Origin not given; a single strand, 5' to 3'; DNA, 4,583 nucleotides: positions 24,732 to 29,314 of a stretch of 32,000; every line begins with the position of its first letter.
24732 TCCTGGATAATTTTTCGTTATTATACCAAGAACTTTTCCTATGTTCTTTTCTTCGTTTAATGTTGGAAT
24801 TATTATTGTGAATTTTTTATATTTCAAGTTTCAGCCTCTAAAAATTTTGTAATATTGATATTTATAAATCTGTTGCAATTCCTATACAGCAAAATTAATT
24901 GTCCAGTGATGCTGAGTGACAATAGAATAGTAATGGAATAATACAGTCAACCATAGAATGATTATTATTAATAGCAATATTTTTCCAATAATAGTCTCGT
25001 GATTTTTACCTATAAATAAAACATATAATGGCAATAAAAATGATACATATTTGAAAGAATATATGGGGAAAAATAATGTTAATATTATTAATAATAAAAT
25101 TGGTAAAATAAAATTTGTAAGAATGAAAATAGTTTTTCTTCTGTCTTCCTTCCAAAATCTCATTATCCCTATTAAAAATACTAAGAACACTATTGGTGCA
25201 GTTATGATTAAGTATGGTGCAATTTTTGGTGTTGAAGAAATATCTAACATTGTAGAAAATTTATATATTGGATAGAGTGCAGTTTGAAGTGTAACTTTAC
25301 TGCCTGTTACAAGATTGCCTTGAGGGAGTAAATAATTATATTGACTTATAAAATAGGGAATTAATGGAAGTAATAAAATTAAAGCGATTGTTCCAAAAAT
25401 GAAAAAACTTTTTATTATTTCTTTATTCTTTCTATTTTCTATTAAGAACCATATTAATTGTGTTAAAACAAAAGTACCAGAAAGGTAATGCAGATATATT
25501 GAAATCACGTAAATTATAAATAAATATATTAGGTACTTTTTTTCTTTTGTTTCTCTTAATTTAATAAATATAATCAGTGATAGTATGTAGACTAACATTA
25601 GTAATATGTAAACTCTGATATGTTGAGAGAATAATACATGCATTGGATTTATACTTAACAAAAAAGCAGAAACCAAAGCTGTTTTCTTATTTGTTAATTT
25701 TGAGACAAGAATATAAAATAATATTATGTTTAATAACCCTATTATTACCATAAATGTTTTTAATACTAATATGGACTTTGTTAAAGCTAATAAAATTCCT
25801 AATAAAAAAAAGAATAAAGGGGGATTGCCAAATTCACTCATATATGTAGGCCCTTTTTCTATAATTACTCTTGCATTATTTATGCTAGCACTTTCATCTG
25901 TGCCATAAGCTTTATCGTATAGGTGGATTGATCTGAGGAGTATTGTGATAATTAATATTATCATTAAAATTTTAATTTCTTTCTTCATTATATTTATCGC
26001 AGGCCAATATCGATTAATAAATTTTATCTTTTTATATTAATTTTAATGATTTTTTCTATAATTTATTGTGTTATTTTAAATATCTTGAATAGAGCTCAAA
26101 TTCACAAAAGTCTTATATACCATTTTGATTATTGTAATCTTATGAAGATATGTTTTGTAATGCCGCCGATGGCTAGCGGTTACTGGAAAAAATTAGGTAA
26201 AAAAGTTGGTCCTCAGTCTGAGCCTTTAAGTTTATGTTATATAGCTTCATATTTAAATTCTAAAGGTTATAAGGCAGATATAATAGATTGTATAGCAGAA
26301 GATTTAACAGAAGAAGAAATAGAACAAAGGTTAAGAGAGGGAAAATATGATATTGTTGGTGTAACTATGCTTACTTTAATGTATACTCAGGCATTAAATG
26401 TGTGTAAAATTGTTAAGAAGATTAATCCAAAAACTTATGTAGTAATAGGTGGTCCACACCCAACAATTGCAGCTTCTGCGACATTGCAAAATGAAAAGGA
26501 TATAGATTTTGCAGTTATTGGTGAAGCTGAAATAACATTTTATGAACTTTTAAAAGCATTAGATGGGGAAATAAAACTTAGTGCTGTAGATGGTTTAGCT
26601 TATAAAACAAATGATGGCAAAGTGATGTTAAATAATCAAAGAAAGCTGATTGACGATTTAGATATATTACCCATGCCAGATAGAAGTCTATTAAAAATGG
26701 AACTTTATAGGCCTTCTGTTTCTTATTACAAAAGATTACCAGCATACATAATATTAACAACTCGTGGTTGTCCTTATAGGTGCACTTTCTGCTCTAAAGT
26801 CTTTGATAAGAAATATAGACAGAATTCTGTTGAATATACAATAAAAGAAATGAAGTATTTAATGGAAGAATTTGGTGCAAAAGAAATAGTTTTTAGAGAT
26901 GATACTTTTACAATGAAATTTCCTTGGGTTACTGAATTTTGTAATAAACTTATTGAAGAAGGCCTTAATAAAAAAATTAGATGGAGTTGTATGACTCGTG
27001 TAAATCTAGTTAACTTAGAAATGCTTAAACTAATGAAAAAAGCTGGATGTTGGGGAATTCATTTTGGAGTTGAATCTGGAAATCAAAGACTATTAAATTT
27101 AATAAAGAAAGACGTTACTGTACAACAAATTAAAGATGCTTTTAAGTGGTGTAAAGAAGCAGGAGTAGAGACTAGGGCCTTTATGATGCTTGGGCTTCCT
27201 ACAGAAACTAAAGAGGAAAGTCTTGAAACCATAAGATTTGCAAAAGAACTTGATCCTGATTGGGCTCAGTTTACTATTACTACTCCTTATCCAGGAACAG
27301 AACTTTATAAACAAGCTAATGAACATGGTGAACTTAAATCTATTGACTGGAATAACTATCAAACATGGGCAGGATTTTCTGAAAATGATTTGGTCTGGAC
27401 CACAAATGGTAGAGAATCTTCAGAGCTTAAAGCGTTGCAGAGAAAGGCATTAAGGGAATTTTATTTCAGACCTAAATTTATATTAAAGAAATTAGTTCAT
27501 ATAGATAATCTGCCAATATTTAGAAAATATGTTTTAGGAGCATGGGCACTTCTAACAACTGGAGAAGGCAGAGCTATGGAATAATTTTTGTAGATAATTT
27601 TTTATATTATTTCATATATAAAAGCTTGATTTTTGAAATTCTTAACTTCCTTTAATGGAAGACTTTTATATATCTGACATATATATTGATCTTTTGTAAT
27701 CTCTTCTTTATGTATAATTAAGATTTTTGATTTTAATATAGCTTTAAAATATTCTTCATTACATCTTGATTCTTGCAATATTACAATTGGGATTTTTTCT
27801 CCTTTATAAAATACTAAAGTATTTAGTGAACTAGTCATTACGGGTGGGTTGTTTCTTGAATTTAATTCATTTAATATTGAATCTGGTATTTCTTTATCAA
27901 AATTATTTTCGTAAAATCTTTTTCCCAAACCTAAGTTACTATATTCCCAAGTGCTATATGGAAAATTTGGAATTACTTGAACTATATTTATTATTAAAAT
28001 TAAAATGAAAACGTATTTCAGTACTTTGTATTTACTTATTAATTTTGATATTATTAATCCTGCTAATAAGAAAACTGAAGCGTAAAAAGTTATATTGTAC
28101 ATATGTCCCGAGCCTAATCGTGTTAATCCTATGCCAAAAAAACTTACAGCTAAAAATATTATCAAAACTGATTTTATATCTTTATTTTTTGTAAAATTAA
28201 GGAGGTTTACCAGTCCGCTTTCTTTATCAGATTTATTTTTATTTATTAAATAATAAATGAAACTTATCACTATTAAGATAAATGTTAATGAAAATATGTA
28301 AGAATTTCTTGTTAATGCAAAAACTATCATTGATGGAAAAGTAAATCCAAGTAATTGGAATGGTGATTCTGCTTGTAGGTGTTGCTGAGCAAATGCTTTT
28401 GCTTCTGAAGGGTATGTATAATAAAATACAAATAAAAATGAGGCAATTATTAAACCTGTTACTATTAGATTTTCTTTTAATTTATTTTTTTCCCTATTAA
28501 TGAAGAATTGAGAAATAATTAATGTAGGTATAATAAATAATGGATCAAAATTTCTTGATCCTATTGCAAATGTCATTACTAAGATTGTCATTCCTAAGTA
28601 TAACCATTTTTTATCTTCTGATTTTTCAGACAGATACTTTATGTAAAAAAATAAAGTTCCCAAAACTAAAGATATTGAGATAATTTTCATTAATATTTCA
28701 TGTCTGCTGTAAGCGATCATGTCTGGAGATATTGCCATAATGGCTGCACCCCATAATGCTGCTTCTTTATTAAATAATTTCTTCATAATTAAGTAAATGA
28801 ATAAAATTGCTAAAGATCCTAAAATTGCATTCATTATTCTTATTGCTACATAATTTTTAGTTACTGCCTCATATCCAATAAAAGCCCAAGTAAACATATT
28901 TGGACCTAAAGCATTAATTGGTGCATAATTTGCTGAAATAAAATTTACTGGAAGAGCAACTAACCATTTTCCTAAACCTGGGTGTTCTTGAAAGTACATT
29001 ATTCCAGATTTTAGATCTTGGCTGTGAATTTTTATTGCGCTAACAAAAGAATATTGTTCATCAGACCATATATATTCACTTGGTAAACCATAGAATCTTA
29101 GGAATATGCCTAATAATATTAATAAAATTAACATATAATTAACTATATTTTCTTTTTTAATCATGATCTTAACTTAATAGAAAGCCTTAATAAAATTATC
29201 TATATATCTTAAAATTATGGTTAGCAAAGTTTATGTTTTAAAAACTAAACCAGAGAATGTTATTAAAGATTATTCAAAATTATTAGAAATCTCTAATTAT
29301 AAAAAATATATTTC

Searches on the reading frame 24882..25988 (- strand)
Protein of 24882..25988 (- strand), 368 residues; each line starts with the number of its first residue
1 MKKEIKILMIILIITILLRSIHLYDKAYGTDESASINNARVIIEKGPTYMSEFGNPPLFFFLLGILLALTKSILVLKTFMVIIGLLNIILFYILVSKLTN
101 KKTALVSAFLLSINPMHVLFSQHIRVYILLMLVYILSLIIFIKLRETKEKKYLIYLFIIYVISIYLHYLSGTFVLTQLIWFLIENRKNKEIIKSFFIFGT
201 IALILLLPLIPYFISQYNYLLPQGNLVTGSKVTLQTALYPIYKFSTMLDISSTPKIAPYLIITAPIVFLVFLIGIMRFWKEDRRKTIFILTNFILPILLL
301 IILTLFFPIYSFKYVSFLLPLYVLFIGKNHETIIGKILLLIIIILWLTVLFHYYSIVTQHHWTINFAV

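Call 5: search_protein_families(library=pfam, proteins=[window:24882-25988:-], max_evalue=0.01)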
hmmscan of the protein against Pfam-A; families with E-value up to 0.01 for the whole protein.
window:24882-25988:- (368 aa): 1 family
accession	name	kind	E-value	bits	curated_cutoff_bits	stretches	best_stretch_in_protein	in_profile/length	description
PF13231.12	PMT_2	-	1.2e-12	48.7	26.1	1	55-210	2-158/160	Dolichyl-phosphate-mannose-protein mannosyltransferase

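Call 6: search_protein_families(library=ncbifam, proteins=[window:24882-25988:-], max_evalue=0.01)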
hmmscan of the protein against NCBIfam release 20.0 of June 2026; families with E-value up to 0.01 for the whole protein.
window:24882-25988:- (368 aa): 2 families
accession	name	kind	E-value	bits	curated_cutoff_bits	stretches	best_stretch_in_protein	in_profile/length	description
TIGR03663.1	TIGR03663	subfamily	3.7e-06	26.2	126.25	1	7-166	3-162/435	flippase activity-associated protein Agl23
TIGR04154.1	archaeo_STT3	subfamily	0.0069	14.8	450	0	56-310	70-326/831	oligosaccharyl transferase, archaeosortase A system-associated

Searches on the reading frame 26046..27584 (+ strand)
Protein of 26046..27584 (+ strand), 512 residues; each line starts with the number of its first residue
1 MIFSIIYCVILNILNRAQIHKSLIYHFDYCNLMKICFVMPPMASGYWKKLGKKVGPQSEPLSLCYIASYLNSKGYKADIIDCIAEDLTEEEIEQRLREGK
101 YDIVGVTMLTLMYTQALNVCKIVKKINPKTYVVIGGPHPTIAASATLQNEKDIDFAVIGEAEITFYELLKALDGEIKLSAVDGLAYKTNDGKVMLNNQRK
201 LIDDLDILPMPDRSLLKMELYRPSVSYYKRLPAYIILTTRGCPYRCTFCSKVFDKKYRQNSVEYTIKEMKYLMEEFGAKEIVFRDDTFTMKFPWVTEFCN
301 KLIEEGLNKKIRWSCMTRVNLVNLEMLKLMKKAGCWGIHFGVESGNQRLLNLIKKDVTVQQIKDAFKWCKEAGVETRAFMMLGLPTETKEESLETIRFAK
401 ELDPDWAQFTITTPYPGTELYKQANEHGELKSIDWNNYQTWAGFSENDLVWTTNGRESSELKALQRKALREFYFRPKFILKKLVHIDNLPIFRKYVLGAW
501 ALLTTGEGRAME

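Call 5: search_protein_families(library=pfam, proteins=[window:26046-27584:+], max_evalue=0.01)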
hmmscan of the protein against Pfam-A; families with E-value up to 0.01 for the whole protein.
window:26046-27584:+ (512 aa): 2 families
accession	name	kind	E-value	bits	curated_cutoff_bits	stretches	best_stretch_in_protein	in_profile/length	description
PF04055.27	Radical_SAM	-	4.1e-27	95.8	29.5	1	237-399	2-166/166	Radical SAM superfamily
PF02310.24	B12-binding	-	3.5e-25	88.6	32.1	1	50-168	4-120/121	B12 binding domain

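Call 6: search_protein_families(library=ncbifam, proteins=[window:26046-27584:+], max_evalue=0.01)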
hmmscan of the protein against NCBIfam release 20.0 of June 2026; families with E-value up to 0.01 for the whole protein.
window:26046-27584:+ (512 aa): 43 families (the best 25 are shown)
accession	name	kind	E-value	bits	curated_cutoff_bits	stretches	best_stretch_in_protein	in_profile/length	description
TIGR03471.1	HpnJ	equivalog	7e-71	239.5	577.6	1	77-483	47-443/472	hopanoid biosynthesis associated radical SAM protein HpnJ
TIGR02026.1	BchE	equivalog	2e-64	218.3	481.35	1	48-477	10-441/497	magnesium-protoporphyrin IX monomethyl ester anaerobic oxidative cyclase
NF038361.1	rSAM_Sden_1168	equivalog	1.7e-56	191.9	575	1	25-429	55-478/560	Sden_1168 family B12-binding radical SAM P-methyltransferase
NF050148.1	rSAM_ApyD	equivalog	3.3e-52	177.8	750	1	96-425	71-394/645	RiPP biosynthesis radical SAM protein ApyD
TIGR04479.1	bcpD_PhpK_rSAM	subfamily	2.4e-46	158.2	600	1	62-410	74-417/504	PhpK family radical SAM P-methyltransferase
TIGR03975.1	rSAM_ocin_1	subfamily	9.1e-38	130.1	281.85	1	90-397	118-425/606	RiPP maturation radical SAM C-methyltransferase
TIGR04072.2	rSAM_ladder_B12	equivalog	3.8e-36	124.7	360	1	60-431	18-379/443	lipid biosynthesis B12-binding/radical SAM protein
TIGR04014.1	B12_SAM_MJ_0865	equivalog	8e-34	117.2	360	1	89-427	27-361/434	methyl-coenzyme M reductase glutamine C-methyltransferase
TIGR04013.1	B12_SAM_MJ_1487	hypoth_equivalog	2.9e-33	115.3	251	1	91-425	30-358/382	TIGR04013 family B12-binding domain/radical SAM domain-containing protein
NF033712.0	B12_rSAM_KedN5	subfamily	3.6e-32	111.4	700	1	57-395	14-363/624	KedN5 family methylcobalamin-dependent radical SAM C-methyltransferase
TIGR04367.1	HpnR_B12_rSAM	equivalog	8.7e-31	107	650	1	58-438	20-385/490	hopanoid C-3 methylase HpnR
TIGR04385.1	B12_rSAM_cofa1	equivalog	1e-28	100.7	450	1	60-399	20-361/438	B12 lower ligand biosynthesis radical SAM protein BzaD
NF033070.1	rSAM_AprD4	equivalog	1e-28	100.5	500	1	198-432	163-398/456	AprD4 family radical SAM diol-dehydratase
TIGR04190.1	B12_SAM_Ta0216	equivalog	1.2e-28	100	500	1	60-403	37-395/554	TIGR04190 family B12-binding domain/radical SAM domain protein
TIGR04295.1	B12_rSAM_oligo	hypoth_equivalog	1.6e-26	92.9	400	1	60-424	25-384/422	TIGR04295 family B12-binding domain-containing radical SAM protein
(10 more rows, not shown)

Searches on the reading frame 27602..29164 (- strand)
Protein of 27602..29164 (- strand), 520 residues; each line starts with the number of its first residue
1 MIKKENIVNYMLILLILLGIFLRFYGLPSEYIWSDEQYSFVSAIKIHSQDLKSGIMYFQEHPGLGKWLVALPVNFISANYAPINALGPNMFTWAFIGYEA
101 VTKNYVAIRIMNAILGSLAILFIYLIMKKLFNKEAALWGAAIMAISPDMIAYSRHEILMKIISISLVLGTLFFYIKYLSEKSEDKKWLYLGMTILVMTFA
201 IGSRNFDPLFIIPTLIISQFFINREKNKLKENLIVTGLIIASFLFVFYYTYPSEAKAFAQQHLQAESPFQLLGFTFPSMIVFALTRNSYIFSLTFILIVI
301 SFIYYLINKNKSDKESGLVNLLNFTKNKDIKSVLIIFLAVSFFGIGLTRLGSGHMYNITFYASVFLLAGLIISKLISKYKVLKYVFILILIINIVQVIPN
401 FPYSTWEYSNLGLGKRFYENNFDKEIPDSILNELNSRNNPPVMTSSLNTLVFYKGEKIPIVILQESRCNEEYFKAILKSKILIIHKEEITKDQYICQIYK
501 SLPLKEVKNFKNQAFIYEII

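Call 5: search_protein_families(library=pfam, proteins=[window:27602-29164:-], max_evalue=0.01)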
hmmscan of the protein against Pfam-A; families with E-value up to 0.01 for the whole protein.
window:27602-29164:- (520 aa): 2 families
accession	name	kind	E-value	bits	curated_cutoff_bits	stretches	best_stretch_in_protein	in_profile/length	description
PF13231.12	PMT_2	-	1.2e-14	55.3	26.1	1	90-246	5-155/160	Dolichyl-phosphate-mannose-protein mannosyltransferase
PF02366.24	PMT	-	1.2e-10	41.8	22.7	1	54-204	38-182/245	Dolichyl-phosphate-mannose-protein mannosyltransferase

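Call 6: search_protein_families(library=ncbifam, proteins=[window:27602-29164:-], max_evalue=0.01)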
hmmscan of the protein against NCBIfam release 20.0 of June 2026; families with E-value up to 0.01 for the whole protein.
window:27602-29164:- (520 aa): 2 families
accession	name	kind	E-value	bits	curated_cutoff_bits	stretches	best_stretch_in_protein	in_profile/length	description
TIGR03663.1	TIGR03663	subfamily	6.3e-09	35.4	126.25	1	80-322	46-299/435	flippase activity-associated protein Agl23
TIGR04154.1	archaeo_STT3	subfamily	0.00012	20.6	450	1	97-286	87-292/831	oligosaccharyl transferase, archaeosortase A system-associated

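Call 64: search_solved_structures(query=window:27602-29164:-, max_evalue=1)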
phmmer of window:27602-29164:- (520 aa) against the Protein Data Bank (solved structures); distinct sequences matched with E-value up to 1: 3.
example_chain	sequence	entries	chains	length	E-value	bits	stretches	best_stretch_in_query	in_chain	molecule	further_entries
9e61_A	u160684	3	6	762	0.003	20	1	9-203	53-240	Dolichyl-phosphate-mannose--protein mannosyltransferase 4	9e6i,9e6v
9i5k_A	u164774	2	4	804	0.061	15.6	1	16-203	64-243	Dolichyl-phosphate-mannose--protein mannosyltransferase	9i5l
4s1n_A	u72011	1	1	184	0.91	11.8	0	267-323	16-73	Phosphoribosylglycinamide formyltransferase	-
